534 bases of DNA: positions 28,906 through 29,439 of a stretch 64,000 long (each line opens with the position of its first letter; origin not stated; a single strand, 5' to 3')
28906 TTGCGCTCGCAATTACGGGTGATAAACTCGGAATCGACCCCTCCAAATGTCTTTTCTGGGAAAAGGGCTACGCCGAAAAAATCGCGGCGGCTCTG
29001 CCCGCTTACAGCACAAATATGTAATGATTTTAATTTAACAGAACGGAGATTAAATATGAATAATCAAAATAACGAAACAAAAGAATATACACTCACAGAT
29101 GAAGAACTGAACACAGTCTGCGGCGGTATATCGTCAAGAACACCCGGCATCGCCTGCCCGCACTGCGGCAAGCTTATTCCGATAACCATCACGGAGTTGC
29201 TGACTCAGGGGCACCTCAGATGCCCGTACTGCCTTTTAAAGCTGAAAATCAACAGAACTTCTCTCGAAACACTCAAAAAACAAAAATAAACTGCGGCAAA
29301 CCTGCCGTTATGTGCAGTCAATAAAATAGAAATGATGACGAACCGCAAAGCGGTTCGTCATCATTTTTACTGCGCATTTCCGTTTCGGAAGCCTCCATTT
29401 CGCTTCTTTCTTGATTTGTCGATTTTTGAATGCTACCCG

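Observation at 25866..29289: Nif11-like double-glycine precursors with unusually long Cys-rich cores next to a radical SAM/SPASM enzyme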

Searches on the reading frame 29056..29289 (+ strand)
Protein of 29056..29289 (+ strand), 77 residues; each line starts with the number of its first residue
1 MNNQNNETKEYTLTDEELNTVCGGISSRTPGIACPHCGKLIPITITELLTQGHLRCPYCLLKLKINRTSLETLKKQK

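Call 4: search_protein_families(library=ncbifam, proteins=[window:29056-29289:+], max_evalue=0.01)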
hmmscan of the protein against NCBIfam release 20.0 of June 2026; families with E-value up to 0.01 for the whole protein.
window:29056-29289:+ (77 aa): 3 families
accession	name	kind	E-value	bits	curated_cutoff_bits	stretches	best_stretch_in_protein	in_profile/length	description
NF046113.1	BLP_Lacticasei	subfamily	0.00058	19.8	40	1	1-28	1-26/46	bacteriocin-like peptide, LSEI_2386 family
NF041259.1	mono_DmmA_fam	domain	0.0012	19.1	60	1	7-66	29-83/101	dimethylamine monooxygenase subunit DmmA family protein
NF038384.1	zinc_YnfU_fam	subfamily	0.0034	16.9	36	1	25-59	10-44/52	YnfU family zinc-binding protein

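Call 5: search_protein_families(library=pfam, proteins=[window:29056-29289:+], max_evalue=1)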
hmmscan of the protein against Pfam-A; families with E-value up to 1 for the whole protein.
window:29056-29289:+ (77 aa): 27 families (the best 25 are shown)
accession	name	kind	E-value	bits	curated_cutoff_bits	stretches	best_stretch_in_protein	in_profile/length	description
PF24460.1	DUF7575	-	0.0034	17.2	28.5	1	31-39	3-11/28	Domain of unknown function (DUF7575)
PF23454.1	Zn_ribbon_Brz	-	0.006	17.6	27.9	1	31-45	5-19/58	Transcriptional regulator Brz zinc beta ribbon domain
PF23451.1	Zn_ribbon_PaaD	-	0.0076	16.3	27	0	27-38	10-21/53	PaaD zinc beta ribbon domain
PF14255.11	Cys_rich_CPXG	-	0.011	16.1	25.2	1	32-45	1-14/52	Cysteine-rich CPXCG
PF12760.12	Zn_ribbon_IS1595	-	0.013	15.9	25.4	1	31-59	18-43/46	Transposase zinc-ribbon domain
PF05129.18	Zn_ribbon_Elf1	-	0.024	15.2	29.8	1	33-71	24-64/79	Transcription elongation factor Elf1 like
PF24441.1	DUF7560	-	0.026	14.7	27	0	32-43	6-17/44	Family of unknown function (DUF7560)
PF05605.18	zf-Di19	-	0.037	14.7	27.5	0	33-49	4-18/54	Drought induced 19 protein (Di19), zinc-binding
PF14690.11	Zn_ribbon_ISL3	-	0.042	14.7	25.5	0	32-42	3-12/47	zinc-finger of transposase IS204/IS1001/IS1096/IS1165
PF23548.1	Zn_ribbon_FGT1_2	-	0.044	13.8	27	0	32-38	21-27/35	FORGETTER1 second zinc ribbon domain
PF12773.13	DZR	-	0.062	13.9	27.3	1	33-64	14-35/45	Double zinc ribbon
PF15801.11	zf-C6H2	-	0.066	13.8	30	0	52-66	11-24/47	zf-MYND-like zinc finger, mRNA-binding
PF12647.12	RNHCP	-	0.092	13.2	24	1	32-67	4-37/90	RNHCP domain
PF25813.1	zf_VAL1_N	-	0.093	13.1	27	1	36-64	20-48/50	VAL1-like, N-terminal zinc finger domain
PF03047.20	ComC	-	0.11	12.8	20.4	1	1-24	1-24/31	COMC family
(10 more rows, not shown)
